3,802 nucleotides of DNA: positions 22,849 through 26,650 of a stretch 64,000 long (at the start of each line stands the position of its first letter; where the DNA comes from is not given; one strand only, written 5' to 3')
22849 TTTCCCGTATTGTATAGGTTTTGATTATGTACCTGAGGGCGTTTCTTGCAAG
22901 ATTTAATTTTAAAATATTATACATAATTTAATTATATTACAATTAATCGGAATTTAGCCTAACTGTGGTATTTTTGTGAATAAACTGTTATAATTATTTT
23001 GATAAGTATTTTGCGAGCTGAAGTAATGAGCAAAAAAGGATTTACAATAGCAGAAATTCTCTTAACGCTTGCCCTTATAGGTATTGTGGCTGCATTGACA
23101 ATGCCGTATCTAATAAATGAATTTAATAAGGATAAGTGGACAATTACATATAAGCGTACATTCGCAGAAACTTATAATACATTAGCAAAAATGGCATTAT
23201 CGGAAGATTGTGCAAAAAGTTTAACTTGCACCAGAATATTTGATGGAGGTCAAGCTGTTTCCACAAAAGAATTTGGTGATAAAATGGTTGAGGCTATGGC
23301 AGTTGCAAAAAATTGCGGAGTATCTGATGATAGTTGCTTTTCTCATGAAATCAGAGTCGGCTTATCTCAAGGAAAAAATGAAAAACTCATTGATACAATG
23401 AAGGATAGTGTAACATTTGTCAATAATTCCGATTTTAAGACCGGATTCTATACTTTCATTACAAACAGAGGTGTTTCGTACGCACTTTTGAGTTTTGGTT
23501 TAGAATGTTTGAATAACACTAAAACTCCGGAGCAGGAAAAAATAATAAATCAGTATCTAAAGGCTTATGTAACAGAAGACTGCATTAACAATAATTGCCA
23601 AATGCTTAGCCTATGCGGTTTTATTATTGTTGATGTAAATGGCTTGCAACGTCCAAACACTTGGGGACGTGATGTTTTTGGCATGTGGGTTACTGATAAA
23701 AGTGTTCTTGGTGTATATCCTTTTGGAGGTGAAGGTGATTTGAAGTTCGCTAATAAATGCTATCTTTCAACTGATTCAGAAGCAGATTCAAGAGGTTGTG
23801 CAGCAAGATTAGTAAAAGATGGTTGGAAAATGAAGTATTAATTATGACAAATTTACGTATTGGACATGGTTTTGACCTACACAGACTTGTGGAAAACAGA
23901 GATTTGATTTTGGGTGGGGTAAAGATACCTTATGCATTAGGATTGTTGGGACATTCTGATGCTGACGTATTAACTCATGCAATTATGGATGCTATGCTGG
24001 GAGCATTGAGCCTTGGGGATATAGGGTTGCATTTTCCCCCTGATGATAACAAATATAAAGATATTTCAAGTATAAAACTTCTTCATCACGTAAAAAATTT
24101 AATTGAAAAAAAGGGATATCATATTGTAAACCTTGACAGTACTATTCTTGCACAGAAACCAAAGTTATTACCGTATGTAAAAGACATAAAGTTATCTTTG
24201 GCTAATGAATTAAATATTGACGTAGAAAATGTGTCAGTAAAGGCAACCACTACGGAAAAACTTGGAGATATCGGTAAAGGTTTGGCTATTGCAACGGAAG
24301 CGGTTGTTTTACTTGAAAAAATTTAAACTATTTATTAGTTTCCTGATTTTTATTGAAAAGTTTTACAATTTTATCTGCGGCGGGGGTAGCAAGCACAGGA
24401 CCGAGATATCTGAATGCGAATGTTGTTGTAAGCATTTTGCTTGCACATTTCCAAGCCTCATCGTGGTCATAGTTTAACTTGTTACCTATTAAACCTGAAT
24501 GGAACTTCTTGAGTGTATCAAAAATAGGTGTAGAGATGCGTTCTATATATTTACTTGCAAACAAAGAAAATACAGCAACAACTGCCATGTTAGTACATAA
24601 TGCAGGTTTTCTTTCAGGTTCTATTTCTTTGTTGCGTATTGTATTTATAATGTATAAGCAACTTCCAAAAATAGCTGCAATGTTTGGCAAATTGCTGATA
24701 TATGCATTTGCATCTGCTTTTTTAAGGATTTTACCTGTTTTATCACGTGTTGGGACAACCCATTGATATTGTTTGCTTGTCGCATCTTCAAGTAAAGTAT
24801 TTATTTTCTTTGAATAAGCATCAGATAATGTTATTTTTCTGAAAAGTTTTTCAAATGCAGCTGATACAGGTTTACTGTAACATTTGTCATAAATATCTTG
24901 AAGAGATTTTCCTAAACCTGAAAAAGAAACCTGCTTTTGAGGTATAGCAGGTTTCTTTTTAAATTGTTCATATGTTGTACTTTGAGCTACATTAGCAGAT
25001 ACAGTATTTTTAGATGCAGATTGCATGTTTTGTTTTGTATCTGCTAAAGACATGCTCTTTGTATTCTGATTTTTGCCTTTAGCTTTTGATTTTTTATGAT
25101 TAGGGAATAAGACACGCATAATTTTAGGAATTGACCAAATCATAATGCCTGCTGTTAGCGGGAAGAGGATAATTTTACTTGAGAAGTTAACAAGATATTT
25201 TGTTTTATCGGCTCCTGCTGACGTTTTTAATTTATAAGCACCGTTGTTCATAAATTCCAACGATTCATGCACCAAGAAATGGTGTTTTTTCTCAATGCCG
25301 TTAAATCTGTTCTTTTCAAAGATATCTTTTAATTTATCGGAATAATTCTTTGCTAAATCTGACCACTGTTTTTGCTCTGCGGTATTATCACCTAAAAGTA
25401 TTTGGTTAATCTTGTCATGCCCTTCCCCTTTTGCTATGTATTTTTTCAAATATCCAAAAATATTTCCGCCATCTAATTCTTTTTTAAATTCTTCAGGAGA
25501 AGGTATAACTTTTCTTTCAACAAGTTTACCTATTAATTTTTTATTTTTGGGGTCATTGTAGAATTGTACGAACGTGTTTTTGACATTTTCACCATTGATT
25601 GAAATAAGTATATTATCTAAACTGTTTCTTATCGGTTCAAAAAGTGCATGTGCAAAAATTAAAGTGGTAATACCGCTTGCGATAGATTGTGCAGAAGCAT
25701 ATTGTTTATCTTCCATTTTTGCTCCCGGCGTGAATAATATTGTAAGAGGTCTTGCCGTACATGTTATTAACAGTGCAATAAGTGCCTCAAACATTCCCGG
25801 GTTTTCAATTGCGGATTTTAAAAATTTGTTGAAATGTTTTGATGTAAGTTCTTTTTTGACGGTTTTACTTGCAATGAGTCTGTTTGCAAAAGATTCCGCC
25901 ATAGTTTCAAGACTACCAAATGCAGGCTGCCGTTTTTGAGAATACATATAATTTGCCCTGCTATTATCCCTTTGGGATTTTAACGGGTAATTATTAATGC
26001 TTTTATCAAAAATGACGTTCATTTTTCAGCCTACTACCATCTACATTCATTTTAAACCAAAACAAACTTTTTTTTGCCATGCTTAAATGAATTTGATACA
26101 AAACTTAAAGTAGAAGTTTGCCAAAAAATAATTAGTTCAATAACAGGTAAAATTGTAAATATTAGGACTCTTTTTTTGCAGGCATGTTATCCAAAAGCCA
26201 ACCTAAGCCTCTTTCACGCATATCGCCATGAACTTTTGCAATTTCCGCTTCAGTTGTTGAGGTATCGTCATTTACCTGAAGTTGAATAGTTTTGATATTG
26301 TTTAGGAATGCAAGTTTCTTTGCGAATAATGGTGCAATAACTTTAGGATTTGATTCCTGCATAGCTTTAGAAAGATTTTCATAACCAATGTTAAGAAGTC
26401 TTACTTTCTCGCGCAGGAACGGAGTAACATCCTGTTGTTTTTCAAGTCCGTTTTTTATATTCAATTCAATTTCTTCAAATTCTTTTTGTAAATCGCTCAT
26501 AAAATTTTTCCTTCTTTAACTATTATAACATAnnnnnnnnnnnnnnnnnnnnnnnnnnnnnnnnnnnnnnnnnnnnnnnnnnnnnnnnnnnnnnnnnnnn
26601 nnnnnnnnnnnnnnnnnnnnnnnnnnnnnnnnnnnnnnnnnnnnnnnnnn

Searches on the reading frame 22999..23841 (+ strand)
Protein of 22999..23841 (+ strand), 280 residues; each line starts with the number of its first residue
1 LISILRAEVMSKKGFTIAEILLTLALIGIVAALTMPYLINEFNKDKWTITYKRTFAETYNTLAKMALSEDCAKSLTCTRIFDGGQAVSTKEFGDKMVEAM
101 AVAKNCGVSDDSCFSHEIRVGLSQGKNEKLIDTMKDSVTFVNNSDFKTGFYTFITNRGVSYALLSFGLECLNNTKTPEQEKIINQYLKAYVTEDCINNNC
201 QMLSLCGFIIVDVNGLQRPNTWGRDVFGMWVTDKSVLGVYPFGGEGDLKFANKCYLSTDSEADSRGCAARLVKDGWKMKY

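Call 11: search_protein_families(library=pfam, proteins=[window:22999-23841:+], max_evalue=0.001)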
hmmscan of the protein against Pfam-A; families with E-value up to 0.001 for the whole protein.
window:22999-23841:+ (280 aa): 0 families

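Call 82: search_protein_families(library=ncbifam, proteins=[window:22999-23841:+], max_evalue=0.001)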
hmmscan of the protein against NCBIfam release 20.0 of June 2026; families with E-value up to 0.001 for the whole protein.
window:22999-23841:+ (280 aa): 2 families
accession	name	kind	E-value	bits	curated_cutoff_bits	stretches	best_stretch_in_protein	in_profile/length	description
TIGR01710.1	typeII_sec_gspG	equivalog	5.8e-05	23.1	88.85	1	13-50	1-38/134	type II secretion system major pseudopilin GspG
TIGR02532.1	IV_pilin_GFxxxE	domain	0.00012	21.7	16.3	1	12-34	1-23/24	prepilin-type N-terminal cleavage/methylation domain-containing protein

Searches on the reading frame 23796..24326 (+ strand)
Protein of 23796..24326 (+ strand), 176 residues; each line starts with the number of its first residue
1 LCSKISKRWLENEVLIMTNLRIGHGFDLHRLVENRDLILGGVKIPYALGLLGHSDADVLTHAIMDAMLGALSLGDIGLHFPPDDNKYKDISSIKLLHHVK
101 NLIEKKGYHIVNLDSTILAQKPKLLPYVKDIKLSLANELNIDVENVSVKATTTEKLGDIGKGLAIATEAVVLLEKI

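Call 82: search_protein_families(library=ncbifam, proteins=[window:23796-24326:+], max_evalue=0.001)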
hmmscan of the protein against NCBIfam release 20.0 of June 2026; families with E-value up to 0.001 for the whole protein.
window:23796-24326:+ (176 aa): 2 families
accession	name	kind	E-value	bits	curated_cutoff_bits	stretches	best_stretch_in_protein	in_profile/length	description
TIGR00151.1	ispF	equivalog_domain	2e-62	209.9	116.45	1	21-175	1-155/155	2-C-methyl-D-erythritol 2,4-cyclodiphosphate synthase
NF006899.0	PRK09382.1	equivalog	5.6e-60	203.5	417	1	17-173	223-379/387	bifunctional 2-C-methyl-D-erythritol 4-phosphate cytidylyltransferase/2-C-methyl-D-erythritol 2,4-cyclodiphosphate synthase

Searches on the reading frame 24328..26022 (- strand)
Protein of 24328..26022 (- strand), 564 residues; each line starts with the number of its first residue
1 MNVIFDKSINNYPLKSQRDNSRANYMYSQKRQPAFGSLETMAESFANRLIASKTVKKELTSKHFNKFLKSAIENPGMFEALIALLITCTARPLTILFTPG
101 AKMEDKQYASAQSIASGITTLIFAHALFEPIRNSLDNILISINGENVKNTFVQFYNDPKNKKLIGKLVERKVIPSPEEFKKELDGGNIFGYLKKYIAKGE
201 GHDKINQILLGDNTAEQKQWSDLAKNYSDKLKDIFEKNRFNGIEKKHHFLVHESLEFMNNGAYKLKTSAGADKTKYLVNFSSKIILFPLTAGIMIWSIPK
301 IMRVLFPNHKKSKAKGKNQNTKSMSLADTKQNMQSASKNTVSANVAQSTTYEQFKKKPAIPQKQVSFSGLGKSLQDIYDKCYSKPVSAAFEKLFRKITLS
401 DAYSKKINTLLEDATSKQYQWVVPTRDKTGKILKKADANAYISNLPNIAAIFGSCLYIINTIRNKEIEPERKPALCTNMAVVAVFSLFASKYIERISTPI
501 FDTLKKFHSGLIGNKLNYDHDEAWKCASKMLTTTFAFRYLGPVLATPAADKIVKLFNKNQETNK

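Call 11: search_protein_families(library=pfam, proteins=[window:24328-26022:-], max_evalue=0.001)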
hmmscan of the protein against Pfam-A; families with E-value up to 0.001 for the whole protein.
window:24328-26022:- (564 aa): 1 family
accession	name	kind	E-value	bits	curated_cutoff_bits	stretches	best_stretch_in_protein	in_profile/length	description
PF22161.1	Mre11_C_bact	-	0.00097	19.5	27.4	0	176-209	1-35/47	Mre11 C-terminal domain, bacteria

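Call 61: search_protein_families(library=pfam, proteins=[window:24331-26022:-], max_evalue=1)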
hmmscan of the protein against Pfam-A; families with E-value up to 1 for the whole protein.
window:24331-26022:- (564 aa): 4 families
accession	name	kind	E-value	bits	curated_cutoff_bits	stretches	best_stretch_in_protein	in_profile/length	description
PF22161.1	Mre11_C_bact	-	0.00097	19.5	27.4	1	176-209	1-35/47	Mre11 C-terminal domain, bacteria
PF15689.10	NRIP1_repr_3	-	0.038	14.7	27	1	319-369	14-63/88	Nuclear receptor-interacting protein 1 repression 3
PF16118.10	DUF4834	-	0.055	14.8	27.8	1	291-355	15-81/99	Domain of unknown function (DUF4834)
PF08692.15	Pet20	-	0.46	11.6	21.4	1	297-368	29-102/134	Mitochondrial protein Pet20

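Call 81: search_protein_families(library=padloc, proteins=[window:24331-26022:-], max_evalue=0.01)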
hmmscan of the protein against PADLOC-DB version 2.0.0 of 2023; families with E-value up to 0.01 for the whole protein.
window:24331-26022:- (564 aa): 0 families
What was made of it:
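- There are no PADLOC or immunity-family hits (call 81).
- Tried and rejected: A defence-system reading was dropped, with no PADLOC hit for the large protein (call 81).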

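Call 82: search_protein_families(library=ncbifam, proteins=[window:24331-26022:-], max_evalue=0.001)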
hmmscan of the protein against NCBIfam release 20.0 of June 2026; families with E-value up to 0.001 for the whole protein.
window:24331-26022:- (564 aa): 0 families

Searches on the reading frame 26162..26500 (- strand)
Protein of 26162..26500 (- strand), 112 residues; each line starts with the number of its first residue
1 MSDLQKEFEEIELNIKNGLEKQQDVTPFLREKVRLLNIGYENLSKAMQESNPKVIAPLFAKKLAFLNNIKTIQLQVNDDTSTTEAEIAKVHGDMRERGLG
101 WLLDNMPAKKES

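Call 11: search_protein_families(library=pfam, proteins=[window:26162-26500:-], max_evalue=0.001)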
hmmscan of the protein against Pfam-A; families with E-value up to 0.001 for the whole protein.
window:26162-26500:- (112 aa): 0 families

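Call 61: search_protein_families(library=pfam, proteins=[window:26165-26500:-], max_evalue=1)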
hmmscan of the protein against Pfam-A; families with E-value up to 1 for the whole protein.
window:26165-26500:- (112 aa): 1 family
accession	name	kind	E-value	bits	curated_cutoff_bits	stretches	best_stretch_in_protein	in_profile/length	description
PF00275.25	EPSP_synthase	-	0.066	12.4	22.8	1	9-97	275-357/417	EPSP synthase (3-phosphoshikimate 1-carboxyvinyltransferase)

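Call 66: find_related_loci(query=A3, collection=metagenome_contigs, flank=6000)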
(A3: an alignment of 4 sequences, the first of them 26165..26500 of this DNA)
Query A3 (112 aa) in metagenome_contigs; peptide patterns used: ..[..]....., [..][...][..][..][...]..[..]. (x = any residue, [..] = any of these).
600 stretches matched a pattern (row limit reached: there are more); 1 encode a relative of the query (tblastn E <= 1e-3); 1 distinct loci.
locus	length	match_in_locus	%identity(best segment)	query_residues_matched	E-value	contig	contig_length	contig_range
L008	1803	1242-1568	54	3-111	3e-38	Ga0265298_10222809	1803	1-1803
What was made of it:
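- Tried and rejected: With A3 it gave one new locus (call 66).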

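Call 69: search_solved_structures(query=A2, max_evalue=10)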
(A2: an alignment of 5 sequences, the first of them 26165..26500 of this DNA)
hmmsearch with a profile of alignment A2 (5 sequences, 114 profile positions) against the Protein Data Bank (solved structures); distinct sequences matched with E-value up to 10: 4.
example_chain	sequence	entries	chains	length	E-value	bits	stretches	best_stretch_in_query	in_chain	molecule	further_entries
9gsx_A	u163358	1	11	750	1.2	12.9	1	8-71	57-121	Flagellin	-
9y6s_8H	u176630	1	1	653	1.7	12.5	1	38-91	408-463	Dynein regulatory complex protein 9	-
5apo_y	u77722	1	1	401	1.9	12.3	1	12-57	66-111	CYTOPLASMIC 60S SUBUNIT BIOGENESIS FACTOR REI1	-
7bc4_A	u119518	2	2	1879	5.3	10.8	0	82-108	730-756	Fatty acid synthase subunit alpha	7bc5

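Call 81: search_protein_families(library=padloc, proteins=[window:26165-26500:-], max_evalue=0.01)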
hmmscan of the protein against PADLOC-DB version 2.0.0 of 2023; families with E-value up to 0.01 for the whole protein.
window:26165-26500:- (112 aa): 2 families
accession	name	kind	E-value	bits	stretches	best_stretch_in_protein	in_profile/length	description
PDLC02617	DrmC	-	0.0052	15.4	1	17-64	8-56/101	DrmC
PDLC04301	PDC-M02B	-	0.0061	13.6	0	12-57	171-216/378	-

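Call 82: search_protein_families(library=ncbifam, proteins=[window:26165-26500:-], max_evalue=0.001)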
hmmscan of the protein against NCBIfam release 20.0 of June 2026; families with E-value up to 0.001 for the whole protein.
window:26165-26500:- (112 aa): 0 families
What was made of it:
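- It has no detectable similarity to any known inhibitor (calls 61, 69, 81, 82).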
